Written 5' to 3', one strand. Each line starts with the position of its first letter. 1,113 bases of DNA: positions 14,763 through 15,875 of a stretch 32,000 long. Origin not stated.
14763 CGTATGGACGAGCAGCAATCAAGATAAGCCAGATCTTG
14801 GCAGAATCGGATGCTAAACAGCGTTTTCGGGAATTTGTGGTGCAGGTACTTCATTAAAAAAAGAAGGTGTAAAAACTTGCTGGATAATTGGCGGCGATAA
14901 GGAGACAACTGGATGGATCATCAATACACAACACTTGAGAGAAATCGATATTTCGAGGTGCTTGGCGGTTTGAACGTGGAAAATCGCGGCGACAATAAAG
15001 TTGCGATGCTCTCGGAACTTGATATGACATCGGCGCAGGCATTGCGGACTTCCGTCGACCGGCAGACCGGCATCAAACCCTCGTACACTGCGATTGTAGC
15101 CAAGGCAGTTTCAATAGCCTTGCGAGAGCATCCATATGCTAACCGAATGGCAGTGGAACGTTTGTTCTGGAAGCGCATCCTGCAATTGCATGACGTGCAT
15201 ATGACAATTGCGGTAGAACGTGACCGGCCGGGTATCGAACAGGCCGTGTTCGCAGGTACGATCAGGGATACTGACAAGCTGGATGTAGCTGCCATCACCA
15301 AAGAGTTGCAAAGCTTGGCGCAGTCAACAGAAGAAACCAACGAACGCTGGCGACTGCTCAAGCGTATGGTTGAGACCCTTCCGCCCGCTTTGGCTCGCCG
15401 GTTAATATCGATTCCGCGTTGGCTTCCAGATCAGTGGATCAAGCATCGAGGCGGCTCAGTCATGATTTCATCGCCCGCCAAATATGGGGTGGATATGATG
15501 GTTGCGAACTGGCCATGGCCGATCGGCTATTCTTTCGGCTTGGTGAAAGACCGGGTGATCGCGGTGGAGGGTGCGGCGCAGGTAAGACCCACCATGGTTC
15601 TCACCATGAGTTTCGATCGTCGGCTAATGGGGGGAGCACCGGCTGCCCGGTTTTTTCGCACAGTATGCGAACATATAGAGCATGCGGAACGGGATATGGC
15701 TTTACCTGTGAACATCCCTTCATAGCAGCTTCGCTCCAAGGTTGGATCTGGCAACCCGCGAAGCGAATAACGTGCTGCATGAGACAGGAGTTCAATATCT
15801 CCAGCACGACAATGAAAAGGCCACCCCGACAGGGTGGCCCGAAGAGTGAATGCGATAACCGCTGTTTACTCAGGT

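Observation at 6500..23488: A ~17 kb PEP-CTERM-linked island with the parts to make, tailor and export an acyl-amino-acid-type lipid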

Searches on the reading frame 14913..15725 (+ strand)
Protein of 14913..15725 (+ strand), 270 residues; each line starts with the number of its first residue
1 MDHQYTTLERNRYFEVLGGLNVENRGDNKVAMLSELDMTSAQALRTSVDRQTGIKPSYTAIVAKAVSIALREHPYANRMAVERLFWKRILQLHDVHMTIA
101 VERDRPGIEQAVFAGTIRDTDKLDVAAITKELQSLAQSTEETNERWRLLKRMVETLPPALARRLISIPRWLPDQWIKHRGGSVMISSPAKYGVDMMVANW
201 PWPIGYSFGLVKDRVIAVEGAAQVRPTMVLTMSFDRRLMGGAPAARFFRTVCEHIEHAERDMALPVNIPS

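Call 3: search_protein_families(library=pfam, proteins=[window:14913-15725:+], max_evalue=0.01)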
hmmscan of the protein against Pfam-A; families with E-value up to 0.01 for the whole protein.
window:14913-15725:+ (270 aa): 1 family
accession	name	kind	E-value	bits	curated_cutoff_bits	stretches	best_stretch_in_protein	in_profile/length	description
PF00198.28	2-oxoacid_dh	-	7.1e-22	78.4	23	2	30-142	30-138/232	2-oxoacid dehydrogenases acyltransferase (catalytic domain)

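Call 4: search_protein_families(library=ncbifam, proteins=[window:14913-15725:+], max_evalue=0.01)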
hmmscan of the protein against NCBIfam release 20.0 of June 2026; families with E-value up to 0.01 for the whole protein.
window:14913-15725:+ (270 aa): 9 families
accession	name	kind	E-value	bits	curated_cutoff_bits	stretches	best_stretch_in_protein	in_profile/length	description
TIGR01347.1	sucB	equivalog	1.8e-13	50.5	378.65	2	211-260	350-399/404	dihydrolipoyllysine-residue succinyltransferase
NF004309.0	PRK05704.1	equivalog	4.6e-12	46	449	2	211-260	354-403/408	2-oxoglutarate dehydrogenase complex dihydrolipoyllysine-residue succinyltransferase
NF008814.0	PRK11854.1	equivalog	2.2e-11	42.9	722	2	29-138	432-539/637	pyruvate dehydrogenase complex dihydrolipoyllysine-residue acetyltransferase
TIGR01349.1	PDHac_trf_mito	equivalog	4.2e-11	42.6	445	2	38-141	243-339/437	pyruvate dehydrogenase complex dihydrolipoamide acetyltransferase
TIGR02927.1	SucB_Actino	equivalog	2e-10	40.1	423.45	2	29-142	367-477/579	2-oxoglutarate dehydrogenase, E2 component, dihydrolipoamide succinyltransferase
NF008815.0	PRK11857.1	equivalog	1.5e-09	37.8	378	1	30-141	104-212/308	dihydrolipoamide acetyltransferase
NF011416.0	PRK14843.1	equivalog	7e-08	31.7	429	1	214-257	298-341/347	dihydrolipoamide acetyltransferase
TIGR01348.1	PDHac_trf_long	equivalog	1.1e-07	30.9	552.1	1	223-257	545-581/587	dihydrolipoyllysine-residue acetyltransferase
NF008907.0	PRK12270.1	equivalog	0.00031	18.6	878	1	46-172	173-300/1241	multifunctional oxoglutarate decarboxylase/oxoglutarate dehydrogenase thiamine pyrophosphate-binding subunit/dihydrolipoyllysine-residue suc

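Call 34: search_solved_structures(query=window:14913-15725:+, max_evalue=0.01, show_alignments=2)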
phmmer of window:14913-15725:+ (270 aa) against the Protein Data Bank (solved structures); distinct sequences matched with E-value up to 0.01: 22.
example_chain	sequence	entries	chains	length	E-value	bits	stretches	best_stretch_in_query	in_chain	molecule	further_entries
7q5q_B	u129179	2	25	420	3e-10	43.4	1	180-259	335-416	Dihydrolipoyllysine-residue succinyltransferase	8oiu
9njt_A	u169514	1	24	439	2e-09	40.7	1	180-261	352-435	Dihydrolipoyllysine-residue succinyltransferase component of 2-oxoglutarate dehydrogenase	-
1b5s_A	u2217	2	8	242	3.7e-08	36.6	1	30-140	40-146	DIHYDROLIPOAMIDE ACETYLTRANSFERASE | Dihydrolipoyllysine-residue acetyltransferase component of pyruvate dehydrogenase complex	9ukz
1c4t_A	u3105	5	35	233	8.5e-08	35.4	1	180-260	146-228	PROTEIN (DIHYDROLIPOAMIDE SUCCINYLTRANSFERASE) | DIHYDROLIPOAMIDE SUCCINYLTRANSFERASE | Dihydrolipoyllysine-residue succinyltransferase component of 2-oxoglutar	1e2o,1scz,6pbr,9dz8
3duf_I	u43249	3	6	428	2.4e-07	33.9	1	30-139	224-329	Dihydrolipoyllysine-residue acetyltransferase component of pyruvate dehydrogenase complex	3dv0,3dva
8xll_A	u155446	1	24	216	6.6e-07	32.5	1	197-256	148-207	Dihydrolipoyllysine-residue succinyltransferase component of 2-oxoglutarate dehydrogenase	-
9mu6_A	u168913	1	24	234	7.5e-07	32.3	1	180-257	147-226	Dihydrolipoyllysine-residue succinyltransferase component of 2-oxoglutarate dehydrogenase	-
6zzn_A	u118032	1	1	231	1.7e-06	31.2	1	179-259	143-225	Dihydrolipoyllysine-residue acyltransferase component of branched-chain alpha-ketoacid deh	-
3l60_A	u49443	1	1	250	1.7e-06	31.1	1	178-259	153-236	BRANCHED-CHAIN ALPHA-KETO ACID DEHYDROGENASE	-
8eqn_A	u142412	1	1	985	1.7e-06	31.1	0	30-139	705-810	BG505 UFO-E2p-L4P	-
8x02_A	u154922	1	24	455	4.3e-06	29.8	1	196-256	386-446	Dihydrolipoyllysine-residue succinyltransferase component of 2-oxoglutarate dehydrogenase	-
6h05_A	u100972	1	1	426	8.3e-06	28.9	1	198-256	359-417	Dihydrolipoyllysine-residue succinyltransferase component of 2-oxoglutarate dehydrogenase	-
7uol_D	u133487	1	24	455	1e-05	28.6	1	196-256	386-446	Dihydrolipoyllysine-residue succinyltransferase component of 2-oxoglutarate dehydrogenase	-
9y6t_A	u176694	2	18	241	2.9e-05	27.1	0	221-258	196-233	Dihydrolipoyllysine-residue acetyltransferase component of pyruvate dehydrogenase complex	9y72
3mae_A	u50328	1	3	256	3e-05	27.1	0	179-260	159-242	2-oxoisovalerate dehydrogenase E2 component, dihydrolipoamide acetyltransferase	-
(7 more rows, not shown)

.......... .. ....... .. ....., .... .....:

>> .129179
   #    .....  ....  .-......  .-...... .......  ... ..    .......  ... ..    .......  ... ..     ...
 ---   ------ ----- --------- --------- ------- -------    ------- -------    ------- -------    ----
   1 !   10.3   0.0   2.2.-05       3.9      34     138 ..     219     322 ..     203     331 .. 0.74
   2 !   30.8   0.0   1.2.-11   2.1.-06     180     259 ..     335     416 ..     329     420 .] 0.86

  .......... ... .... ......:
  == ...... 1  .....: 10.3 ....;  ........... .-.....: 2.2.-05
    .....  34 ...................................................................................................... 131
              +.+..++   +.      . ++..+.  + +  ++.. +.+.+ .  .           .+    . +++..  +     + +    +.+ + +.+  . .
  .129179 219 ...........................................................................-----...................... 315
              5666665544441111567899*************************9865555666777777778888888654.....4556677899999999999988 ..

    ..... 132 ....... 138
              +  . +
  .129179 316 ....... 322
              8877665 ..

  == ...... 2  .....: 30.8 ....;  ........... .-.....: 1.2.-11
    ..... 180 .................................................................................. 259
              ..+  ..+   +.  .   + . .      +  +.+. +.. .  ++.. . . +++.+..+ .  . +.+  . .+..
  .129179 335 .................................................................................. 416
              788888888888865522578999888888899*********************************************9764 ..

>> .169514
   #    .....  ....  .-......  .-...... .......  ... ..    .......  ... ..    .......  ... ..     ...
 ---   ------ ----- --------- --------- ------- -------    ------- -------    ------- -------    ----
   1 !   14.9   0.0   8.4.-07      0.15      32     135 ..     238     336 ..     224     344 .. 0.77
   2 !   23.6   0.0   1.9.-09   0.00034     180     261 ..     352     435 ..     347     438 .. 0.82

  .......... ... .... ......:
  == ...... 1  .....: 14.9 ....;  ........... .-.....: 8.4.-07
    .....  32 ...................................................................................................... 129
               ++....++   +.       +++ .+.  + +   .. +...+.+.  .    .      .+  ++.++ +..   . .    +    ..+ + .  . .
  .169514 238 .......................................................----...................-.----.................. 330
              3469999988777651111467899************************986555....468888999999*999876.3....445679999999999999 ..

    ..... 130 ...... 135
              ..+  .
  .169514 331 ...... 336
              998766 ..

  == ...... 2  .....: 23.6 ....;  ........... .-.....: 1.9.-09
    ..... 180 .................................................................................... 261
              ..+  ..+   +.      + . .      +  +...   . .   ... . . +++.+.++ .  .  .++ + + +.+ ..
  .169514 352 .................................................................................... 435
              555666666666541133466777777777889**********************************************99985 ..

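Call 35: find_homologous_proteins(query=window:14913-15725:+, max_evalue=0.00001)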
Query window:14913-15725:+ (270 aa): 253 proteins with E <= 0.00001 among 1877 candidates; the best 120 are listed.
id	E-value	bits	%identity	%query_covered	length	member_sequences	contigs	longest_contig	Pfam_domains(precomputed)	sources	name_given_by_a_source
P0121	1.2e-158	545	91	98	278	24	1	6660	PF00198.29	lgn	-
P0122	4.6e-157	539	92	97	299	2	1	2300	PF00198.29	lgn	-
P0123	1.8e-153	528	87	100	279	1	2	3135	PF00198.29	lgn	-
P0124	2.1e-153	527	90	97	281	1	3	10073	PF00198.29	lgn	-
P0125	1.6e-146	505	85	97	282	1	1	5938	PF00198.29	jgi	jgi:pyruvate/2-oxoglutarate dehydrogenase complex dihydrolipoamide acyltransferase (E2) component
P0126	3.9e-145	500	83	98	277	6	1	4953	PF00198.29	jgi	jgi:pyruvate/2-oxoglutarate dehydrogenase complex dihydrolipoamide acyltransferase (E2) component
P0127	5.6e-145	500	83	99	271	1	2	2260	PF00198.29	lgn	-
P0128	1.1e-142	492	99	83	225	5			PF00198.29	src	-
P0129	1.7e-142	492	82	97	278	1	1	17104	PF00198.29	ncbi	-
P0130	1.2e-141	489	82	98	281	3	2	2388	PF00198.29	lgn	-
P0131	1.2e-140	486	82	98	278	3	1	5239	PF00198.29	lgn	-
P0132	1.3e-140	485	80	98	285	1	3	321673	PF00198.29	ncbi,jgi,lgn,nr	ncbi:MAG: Catalytic domain of component of various dehydrogenase complexe [Nitrosospira multiformis]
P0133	1.7e-140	485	82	97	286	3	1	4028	PF00198.29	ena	-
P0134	3.3e-140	484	81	98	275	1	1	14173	PF00198.29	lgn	-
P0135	2.3e-137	475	80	96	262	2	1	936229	PF00198.29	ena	-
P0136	8.8e-136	470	79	97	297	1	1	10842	PF00198.29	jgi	jgi:pyruvate/2-oxoglutarate dehydrogenase complex dihydrolipoamide acyltransferase (E2) component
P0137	3.4e-133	461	78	97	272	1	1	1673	PF00198.29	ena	-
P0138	1.2e-130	453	73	98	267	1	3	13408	PF00198.29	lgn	-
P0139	6.7e-121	421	71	97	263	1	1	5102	PF00198.29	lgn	-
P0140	2.5e-120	419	70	97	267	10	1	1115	PF00198.29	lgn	-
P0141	3.7e-120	418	71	97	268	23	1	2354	PF00198.29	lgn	-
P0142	3.4e-119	415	73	94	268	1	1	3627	PF00198.29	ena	-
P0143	1.4e-118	413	70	96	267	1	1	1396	PF00198.29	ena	-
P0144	4.4e-118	412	69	98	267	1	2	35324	PF00198.29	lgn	-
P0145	4.6e-118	412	68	97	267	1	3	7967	PF00198.29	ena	-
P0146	6.2e-118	411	68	98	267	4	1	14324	PF00198.29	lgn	-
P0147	3.6e-117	409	69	96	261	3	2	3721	PF00198.29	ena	-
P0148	1.5e-116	407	69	96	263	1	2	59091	PF00198.29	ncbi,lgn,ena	-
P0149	4.5e-116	405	68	96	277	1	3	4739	PF00198.29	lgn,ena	-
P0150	1.4e-115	403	66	99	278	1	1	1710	PF00198.29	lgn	-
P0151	1.5e-114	400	67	96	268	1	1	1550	PF00198.29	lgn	-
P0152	3.8e-114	399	70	94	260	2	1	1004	PF00198.29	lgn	-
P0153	4.4e-112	392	68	95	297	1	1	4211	PF00198.29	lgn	-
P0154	2.6e-111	389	67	94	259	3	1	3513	PF00198.29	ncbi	-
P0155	2.5e-110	386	66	95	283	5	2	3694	PF00198.29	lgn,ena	-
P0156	5.3e-109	382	66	96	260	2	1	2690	PF00198.29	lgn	-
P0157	1.3e-108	381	63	96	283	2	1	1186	PF00198.29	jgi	jgi:pyruvate/2-oxoglutarate dehydrogenase complex dihydrolipoamide acyltransferase (E2) component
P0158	3.9e-108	379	63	96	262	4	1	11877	PF00198.29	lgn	-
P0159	6.2e-108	378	66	95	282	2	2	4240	PF00198.29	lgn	-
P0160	9.4e-108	378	63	96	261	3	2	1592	PF00198.29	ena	-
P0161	5.3e-107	375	62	95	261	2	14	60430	PF00198.29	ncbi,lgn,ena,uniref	ncbi:2-oxo acid dehydrogenase subunit E2 [Zoogloea sp.]|uniref:2-oxo acid dehydrogenase subunit E2 n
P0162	6.0e-107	375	63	96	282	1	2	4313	PF00198.29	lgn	-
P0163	7.8e-107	375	66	95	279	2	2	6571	PF00198.29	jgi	-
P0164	6.6e-105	368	62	96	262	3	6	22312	PF00198.29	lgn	-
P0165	8.9e-105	368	62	95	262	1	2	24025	PF00198.29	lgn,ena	-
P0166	1.5e-104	367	63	95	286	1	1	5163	PF00198.29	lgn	-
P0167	4.3e-104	366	59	97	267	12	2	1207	PF00198.29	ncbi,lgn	-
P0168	7.0e-104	365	62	93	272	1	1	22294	PF00198.29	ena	-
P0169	1.1e-103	365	63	96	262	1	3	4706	PF00198.29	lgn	-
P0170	1.3e-103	364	62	96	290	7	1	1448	PF00198.29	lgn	-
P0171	2.1e-103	364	62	96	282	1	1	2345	PF00198.29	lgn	-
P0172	3.5e-103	363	62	95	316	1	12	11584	PF00198.29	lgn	-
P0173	7.8e-103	362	59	96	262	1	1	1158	PF00198.29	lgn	-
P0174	1.2e-102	361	61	95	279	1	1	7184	PF00198.29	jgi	jgi:pyruvate/2-oxoglutarate dehydrogenase complex dihydrolipoamide acyltransferase (E2) component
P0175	1.9e-102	360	62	94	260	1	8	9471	PF00198.29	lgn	-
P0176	2.8e-102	360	59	96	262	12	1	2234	PF00198.29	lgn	-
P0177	3.3e-102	360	60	96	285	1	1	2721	PF00198.29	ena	-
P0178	5.5e-102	359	62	96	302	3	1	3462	PF00198.29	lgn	-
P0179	1.1e-101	358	60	98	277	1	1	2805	PF00198.29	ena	-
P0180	1.7e-101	357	61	95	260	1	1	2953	PF00198.29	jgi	-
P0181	2.2e-101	357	62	96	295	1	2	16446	PF00198.29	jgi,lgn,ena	jgi:pyruvate/2-oxoglutarate dehydrogenase complex dihydrolipoamide acyltransferase (E2) component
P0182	3.1e-101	356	60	95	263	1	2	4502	PF00198.29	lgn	-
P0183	3.8e-101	356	58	95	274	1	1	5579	PF00198.29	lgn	-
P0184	7.9e-101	355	62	93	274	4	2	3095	PF00198.29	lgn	-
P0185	8.2e-101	355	59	97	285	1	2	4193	PF00198.29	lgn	-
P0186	1.0e-100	355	58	97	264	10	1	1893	PF00198.29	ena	-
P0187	5.0e-100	352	60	95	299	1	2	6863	PF00198.29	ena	-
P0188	5.7e-100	352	59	94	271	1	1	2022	PF00198.29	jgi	jgi:pyruvate/2-oxoglutarate dehydrogenase complex dihydrolipoamide acyltransferase (E2) component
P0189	6.1e-100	352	60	96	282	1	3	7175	PF00198.29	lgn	-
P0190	8.2e-100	352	62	96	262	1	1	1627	PF00198.29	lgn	-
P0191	1.0e-99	351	60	96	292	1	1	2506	PF00198.29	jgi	jgi:pyruvate/2-oxoglutarate dehydrogenase complex dihydrolipoamide acyltransferase (E2) component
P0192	1.1e-99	351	61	95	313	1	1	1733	PF00198.29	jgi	jgi:2-oxoacid dehydrogenases acyltransferase (catalytic domain)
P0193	1.3e-99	351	61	93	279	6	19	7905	PF00198.29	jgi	jgi:pyruvate/2-oxoglutarate dehydrogenase complex dihydrolipoamide acyltransferase (E2) component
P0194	3.1e-99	350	59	94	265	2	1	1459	PF00198.29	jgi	-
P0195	4.9e-99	349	60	94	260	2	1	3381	PF00198.29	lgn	-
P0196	1.5e-98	348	59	96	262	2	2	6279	PF00198.29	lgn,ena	-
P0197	2.8e-98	347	60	95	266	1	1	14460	PF00198.29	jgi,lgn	-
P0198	3.7e-97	343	58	94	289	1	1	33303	PF00198.29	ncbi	-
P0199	5.2e-97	343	59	94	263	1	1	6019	PF00198.29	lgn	-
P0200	6.3e-97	342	63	87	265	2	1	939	PF00198.29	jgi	jgi:pyruvate/2-oxoglutarate dehydrogenase complex dihydrolipoamide acyltransferase (E2) component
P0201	2.4e-96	340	57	96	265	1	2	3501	PF00198.29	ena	-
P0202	2.7e-96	340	58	97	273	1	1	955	PF00198.29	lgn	-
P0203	3.7e-96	340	61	90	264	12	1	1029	PF00198.29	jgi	jgi:pyruvate/2-oxoglutarate dehydrogenase complex dihydrolipoamide acyltransferase (E2) component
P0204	4.7e-96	339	58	97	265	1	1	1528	PF00198.29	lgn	-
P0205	7.3e-96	339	57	98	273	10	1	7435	PF00198.29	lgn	-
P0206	1.1e-95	338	57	97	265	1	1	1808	PF00198.29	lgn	-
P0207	1.9e-95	337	58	96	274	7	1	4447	PF00198.29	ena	-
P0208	2.2e-95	337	57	94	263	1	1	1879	PF00198.29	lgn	-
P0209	2.9e-95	337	60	94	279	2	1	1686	PF00198.29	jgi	jgi:pyruvate/2-oxoglutarate dehydrogenase complex dihydrolipoamide acyltransferase (E2) component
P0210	5.8e-95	336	57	98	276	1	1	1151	PF00198.29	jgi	jgi:pyruvate/2-oxoglutarate dehydrogenase complex dihydrolipoamide acyltransferase (E2) component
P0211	6.0e-95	336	59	96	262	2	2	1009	PF00198.29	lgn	-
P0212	1.1e-94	335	57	93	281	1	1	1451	PF00198.29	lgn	-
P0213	1.1e-94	335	58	96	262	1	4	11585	PF00198.29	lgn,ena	-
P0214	1.4e-94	335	64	89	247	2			PF00198.29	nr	nr:2-oxo acid dehydrogenase subunit E2 [Nitrosococcus halophilus]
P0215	1.6e-94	334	58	95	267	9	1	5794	PF00198.29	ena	-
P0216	1.8e-94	334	58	94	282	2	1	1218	PF00198.29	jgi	-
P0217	1.9e-94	334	58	96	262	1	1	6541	PF00198.29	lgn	-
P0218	2.2e-94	334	55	97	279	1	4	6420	PF00198.29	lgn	-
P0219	2.4e-94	334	56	98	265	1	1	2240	PF00198.29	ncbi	-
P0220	2.9e-94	334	58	96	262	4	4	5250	PF00198.29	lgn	-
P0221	3.3e-94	333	58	96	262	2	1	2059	PF00198.29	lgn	-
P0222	7.8e-94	332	56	97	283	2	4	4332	PF00198.29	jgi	jgi:pyruvate/2-oxoglutarate dehydrogenase complex dihydrolipoamide acyltransferase (E2) component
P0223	8.1e-94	332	56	99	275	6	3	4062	PF00198.29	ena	-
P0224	8.9e-94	332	59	94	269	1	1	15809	PF00198.29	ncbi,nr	ncbi:MAG: 2-oxo acid dehydrogenase subunit E2 [Rhodocyclaceae bacterium]|nr:2-oxo acid dehydrogenase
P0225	1.1e-93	332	57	96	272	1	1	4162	PF00198.29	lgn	-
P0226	2.0e-93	331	57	96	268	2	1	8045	PF00198.29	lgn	-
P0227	2.0e-93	331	58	94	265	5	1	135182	PF00198.29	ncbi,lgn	ncbi:MAG: 2-oxo acid dehydrogenase subunit E2 [Ferribacterium limneticum]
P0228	4.3e-93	330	59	94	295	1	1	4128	PF00198.29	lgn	-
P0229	8.8e-93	329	57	92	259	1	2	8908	PF00198.29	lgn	-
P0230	9.4e-93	329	57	97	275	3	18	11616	PF00198.29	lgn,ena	-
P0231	1.2e-92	328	58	94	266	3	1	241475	PF00198.29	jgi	jgi:pyruvate/2-oxoglutarate dehydrogenase complex dihydrolipoamide acyltransferase (E2) component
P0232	2.8e-92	327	57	96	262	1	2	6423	PF00198.29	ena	-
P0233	3.2e-92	327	56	94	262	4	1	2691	PF00198.29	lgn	-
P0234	3.3e-92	327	55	94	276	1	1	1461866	PF00198.29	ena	-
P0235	3.3e-92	327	56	96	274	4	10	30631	PF00198.29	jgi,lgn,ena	-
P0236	5.3e-92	326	56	96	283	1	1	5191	PF00198.29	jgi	jgi:hypothetical protein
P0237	5.5e-92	326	57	95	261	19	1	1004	PF00198.29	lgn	-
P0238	8.5e-92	325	57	96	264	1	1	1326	PF00198.29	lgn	-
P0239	1.2e-91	325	59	94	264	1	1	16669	PF00198.29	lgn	-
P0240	2.0e-91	324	57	96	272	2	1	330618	PF00198.29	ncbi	ncbi:MAG: 2-oxo acid dehydrogenase subunit E2 [Burkholderiales bacterium]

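Call 36: find_encoding_contigs(protein=P0161, flank=10000, max_places=1)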
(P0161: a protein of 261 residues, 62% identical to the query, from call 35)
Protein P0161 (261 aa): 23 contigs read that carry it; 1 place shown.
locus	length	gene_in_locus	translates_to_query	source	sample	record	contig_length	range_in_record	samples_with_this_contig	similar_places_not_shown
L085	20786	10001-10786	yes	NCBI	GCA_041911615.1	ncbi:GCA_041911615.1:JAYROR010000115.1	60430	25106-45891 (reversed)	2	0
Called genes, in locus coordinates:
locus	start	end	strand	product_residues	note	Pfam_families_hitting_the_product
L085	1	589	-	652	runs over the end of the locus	PF16177:ACAS_N, PF00501:AMP-binding, PF13193:AMP-binding_C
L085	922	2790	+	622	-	PF00263:Secretin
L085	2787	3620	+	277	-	PF13428:TPR_14 (faint), PF13176:TPR_7 (faint), PF13424:TPR_12 (faint), PF23914:TPR_CcmH_CycH (faint), PF00515:TPR_1 (faint), PF07719:TPR_2 (faint), PF13432:TPR_16, PF14559:TPR_19, +3 more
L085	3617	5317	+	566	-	PF05157:MshEN, PF00437:T2SSE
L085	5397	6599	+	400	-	PF28597:T2SSF_N, PF00482:T2SSF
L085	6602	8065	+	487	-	-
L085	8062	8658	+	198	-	-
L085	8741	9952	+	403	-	PF13439:Glyco_transf_4 (faint), PF13528:Glyco_trans_1_3 (faint), PF06722:EryCIII-like_C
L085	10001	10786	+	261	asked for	PF00198:2-oxoacid_dh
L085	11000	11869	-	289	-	PF07589:PEP_exosort_dom (weak)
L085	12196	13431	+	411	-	PF12704:MacB_PCD, PF02687:FtsX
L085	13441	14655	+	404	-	PF12704:MacB_PCD, PF02687:FtsX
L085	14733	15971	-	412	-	PF01960:ArgJ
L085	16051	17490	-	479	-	PF08668:HDOD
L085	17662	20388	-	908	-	PF07517:SecA_DEAD, PF00270:DEAD (faint), PF01043:SecA_PP_bind, PF21090:P-loop_SecA, PF07516:SecA_SW, PF02810:SEC-C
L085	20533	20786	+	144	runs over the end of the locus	PF05258:DciA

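Call 37: find_encoding_contigs(protein=P0227, flank=10000, max_places=1)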
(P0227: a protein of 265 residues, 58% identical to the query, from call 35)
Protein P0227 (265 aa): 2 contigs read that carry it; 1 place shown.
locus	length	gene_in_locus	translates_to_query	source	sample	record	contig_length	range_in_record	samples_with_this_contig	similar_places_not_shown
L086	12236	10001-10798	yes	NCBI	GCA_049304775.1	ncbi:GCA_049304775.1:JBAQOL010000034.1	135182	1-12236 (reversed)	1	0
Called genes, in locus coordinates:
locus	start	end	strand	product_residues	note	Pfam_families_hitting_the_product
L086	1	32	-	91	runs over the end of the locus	PF10006:DUF2249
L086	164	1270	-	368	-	PF01694:Rhomboid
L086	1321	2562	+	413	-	-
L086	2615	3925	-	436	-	PF03447:NAD_binding_3, PF00742:Homoserine_dh, PF01842:ACT, PF22629:ACT_AHAS_ss (weak)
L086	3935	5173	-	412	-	PF00155:Aminotran_1_2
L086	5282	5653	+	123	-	PF04430:DUF498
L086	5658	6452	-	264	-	PF17131:TP_0789-like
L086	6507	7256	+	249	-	PF00005:ABC_tran, PF02463:SMC_N (weak), PF13304:AAA_21 (faint)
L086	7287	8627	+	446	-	PF06980:DUF1302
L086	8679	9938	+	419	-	PF04101:Glyco_tran_28_C (weak), PF06722:EryCIII-like_C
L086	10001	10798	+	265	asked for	PF00198:2-oxoacid_dh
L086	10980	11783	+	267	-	PF07589:PEP_exosort_dom (weak)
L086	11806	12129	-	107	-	PF13384:HTH_23 (weak), PF13551:HTH_29 (weak)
